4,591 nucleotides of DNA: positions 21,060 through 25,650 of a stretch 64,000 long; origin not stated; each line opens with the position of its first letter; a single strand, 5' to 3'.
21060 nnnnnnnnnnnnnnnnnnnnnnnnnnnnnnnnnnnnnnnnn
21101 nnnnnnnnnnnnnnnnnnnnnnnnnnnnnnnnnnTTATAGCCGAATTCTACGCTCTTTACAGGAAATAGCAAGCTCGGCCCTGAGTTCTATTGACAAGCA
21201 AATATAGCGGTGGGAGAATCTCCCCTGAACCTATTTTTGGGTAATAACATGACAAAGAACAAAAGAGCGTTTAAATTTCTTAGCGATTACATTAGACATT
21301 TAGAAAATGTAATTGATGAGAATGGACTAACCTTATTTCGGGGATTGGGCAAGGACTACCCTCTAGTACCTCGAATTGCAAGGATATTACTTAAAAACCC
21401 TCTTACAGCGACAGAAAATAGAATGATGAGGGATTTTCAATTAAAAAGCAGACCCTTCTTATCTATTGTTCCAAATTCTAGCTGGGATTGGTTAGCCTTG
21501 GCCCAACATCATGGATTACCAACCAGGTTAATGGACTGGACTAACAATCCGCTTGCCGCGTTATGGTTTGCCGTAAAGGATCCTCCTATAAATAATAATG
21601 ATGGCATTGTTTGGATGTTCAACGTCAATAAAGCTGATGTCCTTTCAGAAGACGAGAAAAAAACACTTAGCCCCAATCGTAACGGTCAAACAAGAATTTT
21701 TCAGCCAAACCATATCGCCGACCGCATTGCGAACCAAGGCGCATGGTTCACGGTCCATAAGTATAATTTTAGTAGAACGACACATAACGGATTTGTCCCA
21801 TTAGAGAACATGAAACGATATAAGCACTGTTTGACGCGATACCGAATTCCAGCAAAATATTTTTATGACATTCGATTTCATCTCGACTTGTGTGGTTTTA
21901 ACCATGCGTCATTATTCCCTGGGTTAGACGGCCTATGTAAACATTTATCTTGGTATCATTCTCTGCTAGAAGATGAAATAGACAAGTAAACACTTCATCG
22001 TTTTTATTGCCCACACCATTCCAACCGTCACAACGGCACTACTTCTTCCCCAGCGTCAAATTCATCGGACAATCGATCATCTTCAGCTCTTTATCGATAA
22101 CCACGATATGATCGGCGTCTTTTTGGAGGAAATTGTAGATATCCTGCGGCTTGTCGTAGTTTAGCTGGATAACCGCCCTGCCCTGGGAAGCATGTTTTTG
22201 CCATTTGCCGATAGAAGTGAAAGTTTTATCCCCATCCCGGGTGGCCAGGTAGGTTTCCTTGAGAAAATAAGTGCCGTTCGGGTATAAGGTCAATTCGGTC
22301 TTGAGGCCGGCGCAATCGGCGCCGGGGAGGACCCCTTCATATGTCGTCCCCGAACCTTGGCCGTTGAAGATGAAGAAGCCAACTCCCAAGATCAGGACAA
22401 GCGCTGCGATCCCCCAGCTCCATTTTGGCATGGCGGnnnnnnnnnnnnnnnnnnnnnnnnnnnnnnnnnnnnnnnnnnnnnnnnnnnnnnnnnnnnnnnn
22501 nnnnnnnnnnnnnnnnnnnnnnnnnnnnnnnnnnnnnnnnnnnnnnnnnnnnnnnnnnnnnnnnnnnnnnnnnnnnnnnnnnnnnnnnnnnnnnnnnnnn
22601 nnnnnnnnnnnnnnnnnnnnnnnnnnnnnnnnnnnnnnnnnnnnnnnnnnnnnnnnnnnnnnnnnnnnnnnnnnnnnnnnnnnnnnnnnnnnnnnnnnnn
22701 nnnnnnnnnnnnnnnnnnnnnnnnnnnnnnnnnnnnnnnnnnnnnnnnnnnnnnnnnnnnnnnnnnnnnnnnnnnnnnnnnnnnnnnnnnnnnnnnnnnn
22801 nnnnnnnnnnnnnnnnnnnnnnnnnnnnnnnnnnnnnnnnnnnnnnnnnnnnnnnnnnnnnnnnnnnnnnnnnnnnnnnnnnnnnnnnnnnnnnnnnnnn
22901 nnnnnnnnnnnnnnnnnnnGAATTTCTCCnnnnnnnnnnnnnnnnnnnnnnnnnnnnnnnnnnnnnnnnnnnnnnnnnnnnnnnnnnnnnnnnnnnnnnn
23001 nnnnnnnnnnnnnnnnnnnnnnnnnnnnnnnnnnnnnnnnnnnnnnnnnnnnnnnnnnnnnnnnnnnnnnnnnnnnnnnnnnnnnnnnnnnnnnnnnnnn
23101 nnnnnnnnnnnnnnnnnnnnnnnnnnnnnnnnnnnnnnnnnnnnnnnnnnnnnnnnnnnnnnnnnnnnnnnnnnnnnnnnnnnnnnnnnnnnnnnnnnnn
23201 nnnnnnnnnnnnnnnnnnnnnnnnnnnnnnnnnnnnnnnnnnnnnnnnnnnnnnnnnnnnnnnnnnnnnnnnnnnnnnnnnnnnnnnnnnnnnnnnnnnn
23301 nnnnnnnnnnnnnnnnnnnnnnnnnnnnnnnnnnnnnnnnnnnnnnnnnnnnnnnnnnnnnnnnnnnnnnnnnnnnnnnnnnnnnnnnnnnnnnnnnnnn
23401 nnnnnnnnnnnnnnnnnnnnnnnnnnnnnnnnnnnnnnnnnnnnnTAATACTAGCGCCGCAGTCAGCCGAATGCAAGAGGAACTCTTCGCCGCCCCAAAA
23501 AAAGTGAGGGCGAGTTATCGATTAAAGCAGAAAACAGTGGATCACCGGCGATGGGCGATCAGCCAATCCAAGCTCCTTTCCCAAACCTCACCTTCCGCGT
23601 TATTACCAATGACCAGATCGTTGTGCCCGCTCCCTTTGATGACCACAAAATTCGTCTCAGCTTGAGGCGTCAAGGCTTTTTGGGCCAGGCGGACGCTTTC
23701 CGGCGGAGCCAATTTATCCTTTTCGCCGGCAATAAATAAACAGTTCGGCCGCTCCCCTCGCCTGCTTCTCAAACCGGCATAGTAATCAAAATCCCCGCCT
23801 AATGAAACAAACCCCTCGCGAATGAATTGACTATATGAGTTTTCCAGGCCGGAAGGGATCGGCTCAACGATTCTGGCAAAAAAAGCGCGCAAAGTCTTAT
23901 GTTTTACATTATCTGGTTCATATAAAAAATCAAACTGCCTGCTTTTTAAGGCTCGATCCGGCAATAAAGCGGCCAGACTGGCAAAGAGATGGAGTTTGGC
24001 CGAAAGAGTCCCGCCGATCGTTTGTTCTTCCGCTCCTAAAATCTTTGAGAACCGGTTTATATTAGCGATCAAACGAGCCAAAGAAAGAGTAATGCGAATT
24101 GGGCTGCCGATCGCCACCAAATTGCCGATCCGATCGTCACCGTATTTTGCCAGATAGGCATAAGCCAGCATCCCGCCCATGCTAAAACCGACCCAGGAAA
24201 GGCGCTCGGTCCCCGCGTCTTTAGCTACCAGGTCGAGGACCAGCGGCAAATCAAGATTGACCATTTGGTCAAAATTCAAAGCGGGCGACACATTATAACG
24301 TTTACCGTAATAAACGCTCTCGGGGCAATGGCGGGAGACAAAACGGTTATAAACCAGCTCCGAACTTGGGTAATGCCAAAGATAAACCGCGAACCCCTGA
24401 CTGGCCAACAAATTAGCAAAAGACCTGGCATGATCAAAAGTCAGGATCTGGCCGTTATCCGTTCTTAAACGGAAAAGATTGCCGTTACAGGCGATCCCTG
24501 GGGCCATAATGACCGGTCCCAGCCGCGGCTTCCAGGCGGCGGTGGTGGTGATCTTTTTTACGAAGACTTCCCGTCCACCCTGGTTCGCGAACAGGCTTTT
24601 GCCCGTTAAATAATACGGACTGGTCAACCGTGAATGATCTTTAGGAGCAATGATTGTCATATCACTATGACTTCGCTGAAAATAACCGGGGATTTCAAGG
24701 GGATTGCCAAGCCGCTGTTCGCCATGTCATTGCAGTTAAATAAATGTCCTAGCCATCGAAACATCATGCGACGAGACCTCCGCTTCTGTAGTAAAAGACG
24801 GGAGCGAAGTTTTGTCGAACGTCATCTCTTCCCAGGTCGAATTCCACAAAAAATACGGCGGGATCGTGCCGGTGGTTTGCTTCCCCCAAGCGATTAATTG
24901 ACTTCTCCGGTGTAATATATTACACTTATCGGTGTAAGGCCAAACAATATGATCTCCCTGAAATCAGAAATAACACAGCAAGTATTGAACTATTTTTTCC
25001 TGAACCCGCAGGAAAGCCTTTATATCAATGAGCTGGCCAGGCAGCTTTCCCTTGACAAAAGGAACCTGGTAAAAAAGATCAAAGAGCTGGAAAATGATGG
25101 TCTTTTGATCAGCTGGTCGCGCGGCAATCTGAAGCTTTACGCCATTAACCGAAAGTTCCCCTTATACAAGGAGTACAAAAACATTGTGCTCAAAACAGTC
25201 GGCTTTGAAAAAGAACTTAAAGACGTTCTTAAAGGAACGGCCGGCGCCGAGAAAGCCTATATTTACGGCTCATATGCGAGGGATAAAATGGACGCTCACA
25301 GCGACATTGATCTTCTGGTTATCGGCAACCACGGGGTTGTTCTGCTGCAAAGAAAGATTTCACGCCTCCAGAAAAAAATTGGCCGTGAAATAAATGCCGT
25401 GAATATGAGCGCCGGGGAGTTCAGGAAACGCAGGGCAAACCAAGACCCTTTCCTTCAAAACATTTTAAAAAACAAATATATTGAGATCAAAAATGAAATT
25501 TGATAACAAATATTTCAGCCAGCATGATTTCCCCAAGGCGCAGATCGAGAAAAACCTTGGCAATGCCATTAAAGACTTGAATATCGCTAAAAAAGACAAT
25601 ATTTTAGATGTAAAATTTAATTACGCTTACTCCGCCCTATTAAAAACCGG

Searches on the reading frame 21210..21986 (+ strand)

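Call 88: search_protein_families(library=pfam, max_evalue=0.00001, proteins=[window:21210-21986:+])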
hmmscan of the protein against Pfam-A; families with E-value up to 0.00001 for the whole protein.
window:21210-21986:+ (259 aa): 1 family
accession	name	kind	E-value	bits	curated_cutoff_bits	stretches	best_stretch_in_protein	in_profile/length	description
PF08867.16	FRG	-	1.3e-24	87.3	25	1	42-125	4-89/94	FRG domain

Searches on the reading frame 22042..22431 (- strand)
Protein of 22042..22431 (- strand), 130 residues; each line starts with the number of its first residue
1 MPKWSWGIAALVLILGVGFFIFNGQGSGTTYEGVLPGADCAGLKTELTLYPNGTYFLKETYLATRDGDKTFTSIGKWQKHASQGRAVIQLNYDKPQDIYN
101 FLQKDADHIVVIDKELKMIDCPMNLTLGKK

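Call 88: search_protein_families(library=pfam, max_evalue=0.00001, proteins=[window:22042-22431:-])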
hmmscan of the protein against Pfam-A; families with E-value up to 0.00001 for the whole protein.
window:22042-22431:- (130 aa): 1 family
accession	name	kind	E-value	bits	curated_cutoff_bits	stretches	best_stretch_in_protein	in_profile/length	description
PF04170.18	NlpE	-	7.5e-18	65.6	22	1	31-120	1-84/86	NlpE N-terminal domain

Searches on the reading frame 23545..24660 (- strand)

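Call 88: search_protein_families(library=pfam, max_evalue=0.00001, proteins=[window:23545-24660:-])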
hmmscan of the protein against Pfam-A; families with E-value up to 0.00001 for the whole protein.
window:23545-24660:- (372 aa): 3 families
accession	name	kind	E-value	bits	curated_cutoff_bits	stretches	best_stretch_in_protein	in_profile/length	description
PF00561.26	Abhydrolase_1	-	9.4e-12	45.5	25.8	1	151-349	68-241/245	alpha/beta hydrolase fold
PF12697.13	Abhydrolase_6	-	2.7e-08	35.2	26.3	1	124-349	42-205/217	Alpha/beta hydrolase family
PF12146.15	Hydrolase_4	-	4.9e-08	33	27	0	129-200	54-118/239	Serine aminopeptidase, S33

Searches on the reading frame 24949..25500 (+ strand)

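Call 88: search_protein_families(library=pfam, max_evalue=0.00001, proteins=[window:24949-25500:+])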
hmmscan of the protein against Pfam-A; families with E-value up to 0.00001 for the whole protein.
window:24949-25500:+ (184 aa): 2 families
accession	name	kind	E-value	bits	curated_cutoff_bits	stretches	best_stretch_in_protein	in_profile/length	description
PF18765.7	Polbeta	-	8.9e-10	39.1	26.9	1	88-154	1-70/93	Polymerase beta, Nucleotidyltransferase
PF01909.29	NTP_transf_2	-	2.4e-09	37.9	21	1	89-158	3-79/93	Nucleotidyltransferase domain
